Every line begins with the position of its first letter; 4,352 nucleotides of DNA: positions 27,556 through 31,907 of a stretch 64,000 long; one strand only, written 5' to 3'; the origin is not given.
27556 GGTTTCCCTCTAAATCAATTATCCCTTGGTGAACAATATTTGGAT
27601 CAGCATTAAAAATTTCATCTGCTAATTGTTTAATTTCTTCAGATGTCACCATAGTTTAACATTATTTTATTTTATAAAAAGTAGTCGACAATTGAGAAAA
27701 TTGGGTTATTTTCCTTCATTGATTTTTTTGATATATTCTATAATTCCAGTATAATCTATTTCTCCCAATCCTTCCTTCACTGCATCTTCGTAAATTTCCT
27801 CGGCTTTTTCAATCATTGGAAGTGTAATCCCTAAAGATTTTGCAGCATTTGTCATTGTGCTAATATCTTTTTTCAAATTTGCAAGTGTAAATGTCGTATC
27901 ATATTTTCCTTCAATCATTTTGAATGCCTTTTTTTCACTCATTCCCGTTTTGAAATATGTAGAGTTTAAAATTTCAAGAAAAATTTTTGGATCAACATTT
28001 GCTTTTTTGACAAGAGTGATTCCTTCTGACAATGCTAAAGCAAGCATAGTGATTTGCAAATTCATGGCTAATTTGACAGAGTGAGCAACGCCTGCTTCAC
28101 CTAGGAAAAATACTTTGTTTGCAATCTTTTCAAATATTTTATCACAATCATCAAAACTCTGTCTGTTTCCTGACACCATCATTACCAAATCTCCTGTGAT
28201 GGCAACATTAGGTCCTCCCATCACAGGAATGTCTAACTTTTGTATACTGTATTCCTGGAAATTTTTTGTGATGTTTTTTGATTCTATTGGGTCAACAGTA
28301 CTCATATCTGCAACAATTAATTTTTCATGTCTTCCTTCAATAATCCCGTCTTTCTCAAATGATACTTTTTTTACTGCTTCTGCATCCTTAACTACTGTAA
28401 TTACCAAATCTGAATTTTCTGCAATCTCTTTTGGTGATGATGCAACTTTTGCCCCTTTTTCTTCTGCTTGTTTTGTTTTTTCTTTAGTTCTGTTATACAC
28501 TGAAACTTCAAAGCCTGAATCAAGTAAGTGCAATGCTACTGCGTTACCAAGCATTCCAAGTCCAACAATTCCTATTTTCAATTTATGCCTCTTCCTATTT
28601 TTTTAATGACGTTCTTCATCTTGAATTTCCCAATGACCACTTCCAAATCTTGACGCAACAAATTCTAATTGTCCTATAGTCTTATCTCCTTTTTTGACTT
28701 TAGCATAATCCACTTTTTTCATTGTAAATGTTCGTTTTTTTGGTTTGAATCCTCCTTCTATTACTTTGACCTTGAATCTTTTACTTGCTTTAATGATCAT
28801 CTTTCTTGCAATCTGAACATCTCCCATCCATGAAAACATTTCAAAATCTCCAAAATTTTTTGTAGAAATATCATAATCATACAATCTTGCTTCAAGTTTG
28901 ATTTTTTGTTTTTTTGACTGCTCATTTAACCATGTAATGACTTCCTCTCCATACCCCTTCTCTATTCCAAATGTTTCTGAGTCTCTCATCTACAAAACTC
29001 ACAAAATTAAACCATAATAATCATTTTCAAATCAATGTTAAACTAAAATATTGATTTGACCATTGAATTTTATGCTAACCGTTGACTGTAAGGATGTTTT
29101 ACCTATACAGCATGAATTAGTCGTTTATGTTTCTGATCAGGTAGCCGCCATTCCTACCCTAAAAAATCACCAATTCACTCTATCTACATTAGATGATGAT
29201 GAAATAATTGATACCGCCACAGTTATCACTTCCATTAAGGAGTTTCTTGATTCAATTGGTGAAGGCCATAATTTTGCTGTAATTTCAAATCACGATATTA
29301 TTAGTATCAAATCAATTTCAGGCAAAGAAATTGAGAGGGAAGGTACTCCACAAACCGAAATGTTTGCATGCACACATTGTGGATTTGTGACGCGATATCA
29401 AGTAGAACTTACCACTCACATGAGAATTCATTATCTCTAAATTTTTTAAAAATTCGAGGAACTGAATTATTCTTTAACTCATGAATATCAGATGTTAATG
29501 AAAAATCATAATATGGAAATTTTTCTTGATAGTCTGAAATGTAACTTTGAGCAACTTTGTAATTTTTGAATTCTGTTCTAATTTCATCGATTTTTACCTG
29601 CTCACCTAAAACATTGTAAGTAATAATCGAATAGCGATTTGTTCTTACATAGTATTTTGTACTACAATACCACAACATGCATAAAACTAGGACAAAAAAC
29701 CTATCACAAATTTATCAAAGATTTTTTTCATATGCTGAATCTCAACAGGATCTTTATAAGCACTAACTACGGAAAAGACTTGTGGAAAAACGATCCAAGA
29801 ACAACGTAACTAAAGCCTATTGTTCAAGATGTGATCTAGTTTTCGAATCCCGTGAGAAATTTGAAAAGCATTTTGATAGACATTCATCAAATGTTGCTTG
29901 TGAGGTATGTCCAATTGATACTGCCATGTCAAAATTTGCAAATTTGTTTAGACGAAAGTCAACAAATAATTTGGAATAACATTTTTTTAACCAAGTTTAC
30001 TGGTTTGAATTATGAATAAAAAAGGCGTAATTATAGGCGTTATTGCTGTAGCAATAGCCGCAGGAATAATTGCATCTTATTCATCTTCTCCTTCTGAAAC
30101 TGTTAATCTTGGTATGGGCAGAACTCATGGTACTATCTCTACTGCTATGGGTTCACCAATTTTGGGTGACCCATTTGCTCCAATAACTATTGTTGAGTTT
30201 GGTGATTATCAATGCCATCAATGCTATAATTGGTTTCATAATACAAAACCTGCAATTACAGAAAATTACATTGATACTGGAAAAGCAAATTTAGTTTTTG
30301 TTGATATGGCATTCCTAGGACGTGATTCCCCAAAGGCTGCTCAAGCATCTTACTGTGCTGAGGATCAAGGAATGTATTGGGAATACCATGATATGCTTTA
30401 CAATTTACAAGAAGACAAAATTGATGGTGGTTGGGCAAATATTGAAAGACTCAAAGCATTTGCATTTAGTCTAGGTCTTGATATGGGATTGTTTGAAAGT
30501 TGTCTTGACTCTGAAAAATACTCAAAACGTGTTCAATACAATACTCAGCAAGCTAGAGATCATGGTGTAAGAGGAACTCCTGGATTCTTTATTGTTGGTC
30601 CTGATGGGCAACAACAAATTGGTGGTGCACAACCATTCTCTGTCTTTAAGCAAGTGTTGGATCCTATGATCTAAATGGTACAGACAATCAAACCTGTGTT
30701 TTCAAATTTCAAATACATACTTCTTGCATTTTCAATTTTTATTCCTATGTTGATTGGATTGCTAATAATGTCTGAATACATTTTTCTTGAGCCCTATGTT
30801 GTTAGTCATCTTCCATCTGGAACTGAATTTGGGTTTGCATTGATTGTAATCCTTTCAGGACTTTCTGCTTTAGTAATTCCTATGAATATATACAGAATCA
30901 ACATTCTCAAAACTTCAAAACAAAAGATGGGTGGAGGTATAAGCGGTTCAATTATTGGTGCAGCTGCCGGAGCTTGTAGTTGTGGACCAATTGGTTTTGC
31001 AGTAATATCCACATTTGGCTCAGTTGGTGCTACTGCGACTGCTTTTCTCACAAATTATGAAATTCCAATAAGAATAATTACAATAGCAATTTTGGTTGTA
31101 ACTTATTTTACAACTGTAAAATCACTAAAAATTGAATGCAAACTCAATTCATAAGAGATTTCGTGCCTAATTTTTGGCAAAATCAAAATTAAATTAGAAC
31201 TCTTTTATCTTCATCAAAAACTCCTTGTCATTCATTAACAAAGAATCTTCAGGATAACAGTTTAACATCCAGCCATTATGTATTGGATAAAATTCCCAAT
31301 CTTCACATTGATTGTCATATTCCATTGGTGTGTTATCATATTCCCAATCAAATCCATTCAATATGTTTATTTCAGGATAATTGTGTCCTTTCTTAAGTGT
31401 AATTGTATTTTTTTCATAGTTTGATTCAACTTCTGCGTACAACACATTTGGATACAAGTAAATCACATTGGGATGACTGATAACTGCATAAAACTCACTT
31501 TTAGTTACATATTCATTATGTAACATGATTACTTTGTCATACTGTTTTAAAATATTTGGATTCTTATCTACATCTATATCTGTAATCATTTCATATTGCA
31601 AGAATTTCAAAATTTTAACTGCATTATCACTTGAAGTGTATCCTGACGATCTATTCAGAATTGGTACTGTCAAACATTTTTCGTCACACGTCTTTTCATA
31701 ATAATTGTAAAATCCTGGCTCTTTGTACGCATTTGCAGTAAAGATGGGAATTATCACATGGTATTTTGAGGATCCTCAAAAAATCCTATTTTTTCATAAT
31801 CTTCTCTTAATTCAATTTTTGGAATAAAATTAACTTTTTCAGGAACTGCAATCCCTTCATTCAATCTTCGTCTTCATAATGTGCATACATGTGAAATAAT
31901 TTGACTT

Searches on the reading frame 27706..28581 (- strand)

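Call 53: search_protein_families(library=pfam, proteins=[window:27706-28581:-], max_evalue=0.01)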
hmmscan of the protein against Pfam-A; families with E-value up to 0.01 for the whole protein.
window:27706-28581:- (291 aa): 15 families
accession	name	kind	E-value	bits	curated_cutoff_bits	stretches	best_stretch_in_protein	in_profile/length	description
PF03446.21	NAD_binding_2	-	1.8e-43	148.8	21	1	2-161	1-161/161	NAD binding domain of 6-phosphogluconate dehydrogenase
PF14833.11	NAD_binding_11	-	1.4e-20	74.2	30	1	164-283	1-121/122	NAD-binding of NADP-dependent 3-hydroxyisobutyrate dehydrogenase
PF07991.19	KARI_N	-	2.5e-09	37.4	20.6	1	2-68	6-72/165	Acetohydroxy acid isomeroreductase, NADPH-binding domain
PF02826.25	2-Hacid_dh_C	-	7.4e-09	35.7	25.1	1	2-68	38-103/178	D-isomer specific 2-hydroxyacid dehydrogenase, NAD binding domain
PF03807.23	F420_oxidored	-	1.2e-08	35.8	21.6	1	2-68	1-71/94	NADP oxidoreductase coenzyme F420-dependent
PF01488.26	Shikimate_DH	-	5.6e-08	33.4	24.3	1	2-115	14-134/138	Shikimate / quinate 5-dehydrogenase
PF02737.24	3HCDH_N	-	1.4e-05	25.5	22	1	2-88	1-90/180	3-hydroxyacyl-CoA dehydrogenase, NAD binding domain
PF21761.2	RedAm-like_C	-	4.1e-05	24.3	27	1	182-286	21-127/127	NADPH-dependent reductive aminase-like, C-terminal domain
PF01210.29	NAD_Gly3P_dh_N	-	0.00011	22.7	23.1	1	2-59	1-63/158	NAD-dependent glycerol-3-phosphate dehydrogenase N-terminus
PF02558.23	ApbA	-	0.00021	21.4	22.2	1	3-53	1-50/150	Ketopantoate reductase PanE/ApbA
PF01225.30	Mur_ligase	-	0.0028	18.4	21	0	3-53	5-54/95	Mur ligase family, catalytic domain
PF02423.21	OCD_Mu_crystall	-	0.0031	17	24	1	4-94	133-229/314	Ornithine cyclodeaminase/mu-crystallin family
PF03720.21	UDPG_MGDP_dh_C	-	0.0032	18.3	30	1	15-75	22-82/103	UDP-glucose/GDP-mannose dehydrogenase family, UDP binding domain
PF13241.12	NAD_binding_7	-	0.0047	17.9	22.1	0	2-74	9-79/104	Putative NAD(P)-binding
PF01408.29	GFO_IDH_MocA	-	0.0081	17.3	24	0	1-65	1-71/120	Oxidoreductase family, NAD-binding Rossmann fold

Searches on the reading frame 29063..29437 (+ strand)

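Call 41: search_protein_families(library=ncbifam, proteins=[window:29063-29437:+], max_evalue=0.01)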
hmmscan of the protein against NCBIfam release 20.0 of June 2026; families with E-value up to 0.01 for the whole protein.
window:29063-29437:+ (125 aa): 0 families

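Call 53: search_protein_families(library=pfam, proteins=[window:29063-29437:+], max_evalue=0.01)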
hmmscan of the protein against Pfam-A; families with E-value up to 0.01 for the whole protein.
window:29063-29437:+ (125 aa): 3 families
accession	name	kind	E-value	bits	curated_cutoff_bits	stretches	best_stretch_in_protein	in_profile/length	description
PF00096.32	zf-C2H2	-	8.1e-05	23.3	25.2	1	101-123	1-23/23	Zinc finger, C2H2 type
PF23611.1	zf-C2H2_16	-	0.00056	20.3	27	1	102-123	2-23/26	C2H2 zinc finger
PF13894.12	zf-C2H2_4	-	0.0075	17.3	27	0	101-123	1-23/24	C2H2-type zinc finger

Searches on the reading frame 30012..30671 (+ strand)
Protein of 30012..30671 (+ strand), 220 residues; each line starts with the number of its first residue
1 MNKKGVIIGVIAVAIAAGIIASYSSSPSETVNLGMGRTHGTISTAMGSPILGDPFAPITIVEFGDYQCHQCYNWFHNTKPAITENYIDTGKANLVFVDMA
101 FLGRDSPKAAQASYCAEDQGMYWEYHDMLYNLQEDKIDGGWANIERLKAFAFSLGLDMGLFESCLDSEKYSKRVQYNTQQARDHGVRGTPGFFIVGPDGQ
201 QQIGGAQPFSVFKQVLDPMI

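Call 41: search_protein_families(library=ncbifam, proteins=[window:30012-30671:+], max_evalue=0.01)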
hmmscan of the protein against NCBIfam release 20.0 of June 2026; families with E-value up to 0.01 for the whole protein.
window:30012-30671:+ (220 aa): 3 families
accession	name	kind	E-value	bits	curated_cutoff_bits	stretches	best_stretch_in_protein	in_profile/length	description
NF041057.1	Rcas_1661_fam_Se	equivalog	5.6e-40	137.4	190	1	43-217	76-245/247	Rcas_1661 family thioredoxin-like (seleno)lipoprotein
NF008657.0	PRK11657.1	equivalog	4.8e-07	29.3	124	1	52-203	113-234/251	thiol:disulfide interchange protein DsbG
NF047695.1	ThlDiSintDsbAHaem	equivalog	3.2e-06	26.7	290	1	59-196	41-175/206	thiol:disulfide interchange protein DsbA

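Call 53: search_protein_families(library=pfam, proteins=[window:30012-30671:+], max_evalue=0.01)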
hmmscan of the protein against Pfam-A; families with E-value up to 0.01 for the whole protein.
window:30012-30671:+ (220 aa): 3 families
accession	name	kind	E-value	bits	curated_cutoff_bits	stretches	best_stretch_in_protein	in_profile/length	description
PF13462.12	Thioredoxin_4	-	1.2e-25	91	23.2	1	47-196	4-147/165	Thioredoxin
PF01323.26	DSBA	-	3.4e-15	56.8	25.6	1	59-216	1-190/191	DSBA-like thioredoxin domain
PF13098.12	Thioredoxin_2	-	5.2e-05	24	27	1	59-216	8-104/104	Thioredoxin-like domain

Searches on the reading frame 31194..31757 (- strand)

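Call 41: search_protein_families(library=ncbifam, proteins=[window:31194-31757:-], max_evalue=0.01)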
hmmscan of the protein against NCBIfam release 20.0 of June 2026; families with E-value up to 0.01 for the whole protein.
window:31194-31757:- (187 aa): 0 families

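Call 53: search_protein_families(library=pfam, proteins=[window:31194-31757:-], max_evalue=0.01)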
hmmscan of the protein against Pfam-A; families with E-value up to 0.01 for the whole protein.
window:31194-31757:- (187 aa): 1 family
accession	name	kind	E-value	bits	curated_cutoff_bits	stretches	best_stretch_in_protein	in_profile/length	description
PF20254.3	DMFA2_C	-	0.0015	18.5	27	1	3-111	93-221/374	N,N-dimethylformamidase beta subunit-like, C-terminal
